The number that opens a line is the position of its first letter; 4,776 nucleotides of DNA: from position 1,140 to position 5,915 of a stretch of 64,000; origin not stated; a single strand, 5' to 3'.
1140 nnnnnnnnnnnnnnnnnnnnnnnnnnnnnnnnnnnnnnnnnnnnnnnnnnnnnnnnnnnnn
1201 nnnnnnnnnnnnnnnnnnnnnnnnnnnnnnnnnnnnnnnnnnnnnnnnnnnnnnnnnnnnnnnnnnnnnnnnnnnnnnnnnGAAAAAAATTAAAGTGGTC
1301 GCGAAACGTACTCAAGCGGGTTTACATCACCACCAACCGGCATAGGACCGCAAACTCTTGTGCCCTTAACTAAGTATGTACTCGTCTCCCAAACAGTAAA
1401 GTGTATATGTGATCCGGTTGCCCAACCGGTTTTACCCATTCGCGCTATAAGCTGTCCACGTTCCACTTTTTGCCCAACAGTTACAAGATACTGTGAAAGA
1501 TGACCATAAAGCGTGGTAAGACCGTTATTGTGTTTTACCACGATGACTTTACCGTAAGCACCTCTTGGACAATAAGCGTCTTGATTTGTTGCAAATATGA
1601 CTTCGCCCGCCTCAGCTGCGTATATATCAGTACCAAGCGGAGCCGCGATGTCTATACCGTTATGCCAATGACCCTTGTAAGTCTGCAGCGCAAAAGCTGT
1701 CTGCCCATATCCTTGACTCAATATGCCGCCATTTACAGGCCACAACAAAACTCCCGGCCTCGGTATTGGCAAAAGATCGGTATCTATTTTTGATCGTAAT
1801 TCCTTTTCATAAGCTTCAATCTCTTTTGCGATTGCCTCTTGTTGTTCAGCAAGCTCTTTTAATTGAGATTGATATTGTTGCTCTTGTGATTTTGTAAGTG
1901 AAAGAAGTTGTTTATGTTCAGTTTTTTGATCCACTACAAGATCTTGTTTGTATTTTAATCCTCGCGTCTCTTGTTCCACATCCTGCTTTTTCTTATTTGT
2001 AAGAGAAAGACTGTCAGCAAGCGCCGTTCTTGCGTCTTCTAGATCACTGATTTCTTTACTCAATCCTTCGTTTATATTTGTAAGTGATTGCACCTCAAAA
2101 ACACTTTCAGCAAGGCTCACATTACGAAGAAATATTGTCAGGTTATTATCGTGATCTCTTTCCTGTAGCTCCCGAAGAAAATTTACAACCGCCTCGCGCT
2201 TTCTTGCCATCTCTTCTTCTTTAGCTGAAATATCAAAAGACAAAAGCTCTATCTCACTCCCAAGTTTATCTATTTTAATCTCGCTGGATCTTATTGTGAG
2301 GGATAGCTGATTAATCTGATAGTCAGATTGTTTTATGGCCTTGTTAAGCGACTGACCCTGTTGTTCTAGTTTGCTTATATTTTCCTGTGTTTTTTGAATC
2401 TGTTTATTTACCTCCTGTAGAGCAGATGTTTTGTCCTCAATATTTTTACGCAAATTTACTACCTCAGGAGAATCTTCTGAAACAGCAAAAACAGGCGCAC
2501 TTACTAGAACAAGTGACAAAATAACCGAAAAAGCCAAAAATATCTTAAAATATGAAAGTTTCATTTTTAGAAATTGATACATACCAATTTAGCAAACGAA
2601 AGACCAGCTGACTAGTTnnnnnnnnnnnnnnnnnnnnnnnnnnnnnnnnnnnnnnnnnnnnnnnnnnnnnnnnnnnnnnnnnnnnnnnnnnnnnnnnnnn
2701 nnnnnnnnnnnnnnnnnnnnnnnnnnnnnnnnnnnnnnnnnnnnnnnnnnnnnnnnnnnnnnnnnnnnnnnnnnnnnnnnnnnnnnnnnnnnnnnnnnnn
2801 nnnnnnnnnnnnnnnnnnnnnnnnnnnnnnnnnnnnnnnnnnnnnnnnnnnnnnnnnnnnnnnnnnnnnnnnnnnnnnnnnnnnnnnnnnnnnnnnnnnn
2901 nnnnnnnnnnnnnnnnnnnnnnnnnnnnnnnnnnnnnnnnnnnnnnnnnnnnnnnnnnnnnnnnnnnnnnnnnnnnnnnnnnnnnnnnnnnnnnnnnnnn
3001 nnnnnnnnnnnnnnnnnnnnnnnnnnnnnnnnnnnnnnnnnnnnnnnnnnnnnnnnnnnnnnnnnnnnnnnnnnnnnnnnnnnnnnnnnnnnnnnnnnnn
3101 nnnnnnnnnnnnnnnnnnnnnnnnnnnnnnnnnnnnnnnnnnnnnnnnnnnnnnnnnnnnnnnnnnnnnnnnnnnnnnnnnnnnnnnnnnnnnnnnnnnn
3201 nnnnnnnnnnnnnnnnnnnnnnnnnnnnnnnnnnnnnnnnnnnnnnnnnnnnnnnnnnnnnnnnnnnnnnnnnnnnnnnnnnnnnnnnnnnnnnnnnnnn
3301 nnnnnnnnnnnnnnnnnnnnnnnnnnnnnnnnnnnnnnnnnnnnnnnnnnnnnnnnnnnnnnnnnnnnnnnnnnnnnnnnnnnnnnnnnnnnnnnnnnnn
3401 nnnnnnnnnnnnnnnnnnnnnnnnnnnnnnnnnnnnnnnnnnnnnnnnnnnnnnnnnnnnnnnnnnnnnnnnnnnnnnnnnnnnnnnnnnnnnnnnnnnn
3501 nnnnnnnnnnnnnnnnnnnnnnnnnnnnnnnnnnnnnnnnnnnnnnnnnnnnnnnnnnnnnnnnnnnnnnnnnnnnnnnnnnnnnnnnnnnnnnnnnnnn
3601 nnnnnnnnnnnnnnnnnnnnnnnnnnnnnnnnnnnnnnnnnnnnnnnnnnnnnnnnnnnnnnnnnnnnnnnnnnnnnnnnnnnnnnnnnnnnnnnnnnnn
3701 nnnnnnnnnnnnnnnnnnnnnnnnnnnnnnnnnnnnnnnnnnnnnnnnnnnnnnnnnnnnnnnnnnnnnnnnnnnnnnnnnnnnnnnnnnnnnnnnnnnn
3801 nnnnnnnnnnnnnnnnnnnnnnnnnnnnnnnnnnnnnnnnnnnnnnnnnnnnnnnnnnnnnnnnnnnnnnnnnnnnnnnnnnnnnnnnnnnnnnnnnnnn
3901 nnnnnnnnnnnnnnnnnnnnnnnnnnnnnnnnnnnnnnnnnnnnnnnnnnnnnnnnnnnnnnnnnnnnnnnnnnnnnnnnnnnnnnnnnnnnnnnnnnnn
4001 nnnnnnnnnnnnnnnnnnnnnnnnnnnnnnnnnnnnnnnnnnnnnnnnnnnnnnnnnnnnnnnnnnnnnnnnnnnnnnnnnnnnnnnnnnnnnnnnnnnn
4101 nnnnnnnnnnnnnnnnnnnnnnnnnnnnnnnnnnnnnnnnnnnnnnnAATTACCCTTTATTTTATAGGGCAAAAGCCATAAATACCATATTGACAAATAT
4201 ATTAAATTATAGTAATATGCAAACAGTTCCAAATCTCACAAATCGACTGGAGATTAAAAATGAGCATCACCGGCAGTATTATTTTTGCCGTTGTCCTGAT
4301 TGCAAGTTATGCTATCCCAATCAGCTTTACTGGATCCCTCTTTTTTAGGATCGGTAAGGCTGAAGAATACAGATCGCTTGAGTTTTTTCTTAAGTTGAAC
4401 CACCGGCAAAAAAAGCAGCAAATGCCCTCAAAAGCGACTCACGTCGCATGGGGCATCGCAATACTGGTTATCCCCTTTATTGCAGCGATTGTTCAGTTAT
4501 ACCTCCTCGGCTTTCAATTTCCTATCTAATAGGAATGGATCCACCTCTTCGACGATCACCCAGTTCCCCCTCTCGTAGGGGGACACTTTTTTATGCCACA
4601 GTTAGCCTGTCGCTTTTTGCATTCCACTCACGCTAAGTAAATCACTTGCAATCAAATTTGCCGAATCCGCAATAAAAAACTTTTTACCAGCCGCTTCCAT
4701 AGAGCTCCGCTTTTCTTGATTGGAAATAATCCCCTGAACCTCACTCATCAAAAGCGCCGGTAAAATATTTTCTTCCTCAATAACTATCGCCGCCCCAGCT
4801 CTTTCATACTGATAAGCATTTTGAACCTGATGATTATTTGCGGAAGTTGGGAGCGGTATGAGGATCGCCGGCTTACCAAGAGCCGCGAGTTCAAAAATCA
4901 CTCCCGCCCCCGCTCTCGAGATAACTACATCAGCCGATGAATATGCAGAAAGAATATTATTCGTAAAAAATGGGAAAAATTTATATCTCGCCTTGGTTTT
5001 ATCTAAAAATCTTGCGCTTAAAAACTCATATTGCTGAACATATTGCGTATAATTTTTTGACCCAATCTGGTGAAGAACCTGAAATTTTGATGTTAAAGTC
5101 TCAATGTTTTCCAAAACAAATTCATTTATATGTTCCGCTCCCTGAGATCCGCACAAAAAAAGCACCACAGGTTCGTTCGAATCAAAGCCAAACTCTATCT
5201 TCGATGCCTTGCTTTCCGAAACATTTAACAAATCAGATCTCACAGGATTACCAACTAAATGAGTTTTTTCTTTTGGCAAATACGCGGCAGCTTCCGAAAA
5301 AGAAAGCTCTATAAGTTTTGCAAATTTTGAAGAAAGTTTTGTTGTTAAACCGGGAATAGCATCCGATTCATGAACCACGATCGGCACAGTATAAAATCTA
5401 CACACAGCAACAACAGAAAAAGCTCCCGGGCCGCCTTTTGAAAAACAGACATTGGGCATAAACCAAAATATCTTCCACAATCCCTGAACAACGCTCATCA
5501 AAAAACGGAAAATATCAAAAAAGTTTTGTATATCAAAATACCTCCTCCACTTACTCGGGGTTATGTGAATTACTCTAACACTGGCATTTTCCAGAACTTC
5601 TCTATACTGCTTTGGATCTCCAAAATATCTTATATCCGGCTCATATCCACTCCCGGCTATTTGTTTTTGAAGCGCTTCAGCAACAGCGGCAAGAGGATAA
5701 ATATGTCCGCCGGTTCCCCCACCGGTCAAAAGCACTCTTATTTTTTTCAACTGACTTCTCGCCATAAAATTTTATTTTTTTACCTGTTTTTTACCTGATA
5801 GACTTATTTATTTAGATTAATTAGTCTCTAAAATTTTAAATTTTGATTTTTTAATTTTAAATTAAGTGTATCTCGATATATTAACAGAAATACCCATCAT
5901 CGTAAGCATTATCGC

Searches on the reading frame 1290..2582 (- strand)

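Call 31: search_protein_families(library=pfam, proteins=[window:1290-2582:-], max_evalue=0.0001)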
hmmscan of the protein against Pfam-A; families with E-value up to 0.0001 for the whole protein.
window:1290-2582:- (430 aa): 1 family
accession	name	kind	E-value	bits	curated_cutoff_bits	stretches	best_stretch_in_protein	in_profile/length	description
PF01551.29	Peptidase_M23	-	1.1e-30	106.1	28.7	1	307-402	3-92/96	Peptidase family M23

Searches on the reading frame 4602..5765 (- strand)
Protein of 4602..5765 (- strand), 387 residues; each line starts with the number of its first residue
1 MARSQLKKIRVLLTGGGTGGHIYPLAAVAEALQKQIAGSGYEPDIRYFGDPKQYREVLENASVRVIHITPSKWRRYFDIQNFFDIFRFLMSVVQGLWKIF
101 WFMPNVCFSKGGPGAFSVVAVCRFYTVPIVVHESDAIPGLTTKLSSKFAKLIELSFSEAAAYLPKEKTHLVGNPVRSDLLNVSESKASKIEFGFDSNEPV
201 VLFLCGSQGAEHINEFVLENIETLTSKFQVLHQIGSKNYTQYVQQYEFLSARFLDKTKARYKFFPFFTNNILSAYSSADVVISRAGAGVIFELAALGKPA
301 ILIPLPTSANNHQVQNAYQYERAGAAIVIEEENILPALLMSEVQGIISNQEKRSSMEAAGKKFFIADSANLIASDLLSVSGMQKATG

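Call 31: search_protein_families(library=pfam, proteins=[window:4602-5765:-], max_evalue=0.0001)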
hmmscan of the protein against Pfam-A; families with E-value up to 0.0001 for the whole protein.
window:4602-5765:- (387 aa): 2 families
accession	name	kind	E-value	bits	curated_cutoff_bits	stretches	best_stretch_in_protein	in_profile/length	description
PF04101.22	Glyco_tran_28_C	-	5.3e-41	140.9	22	1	200-370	1-164/166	Glycosyltransferase family 28 C-terminal domain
PF03033.26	Glyco_transf_28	-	6.9e-24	84.9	26.2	1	11-150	1-135/139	Glycosyltransferase family 28 N-terminal domain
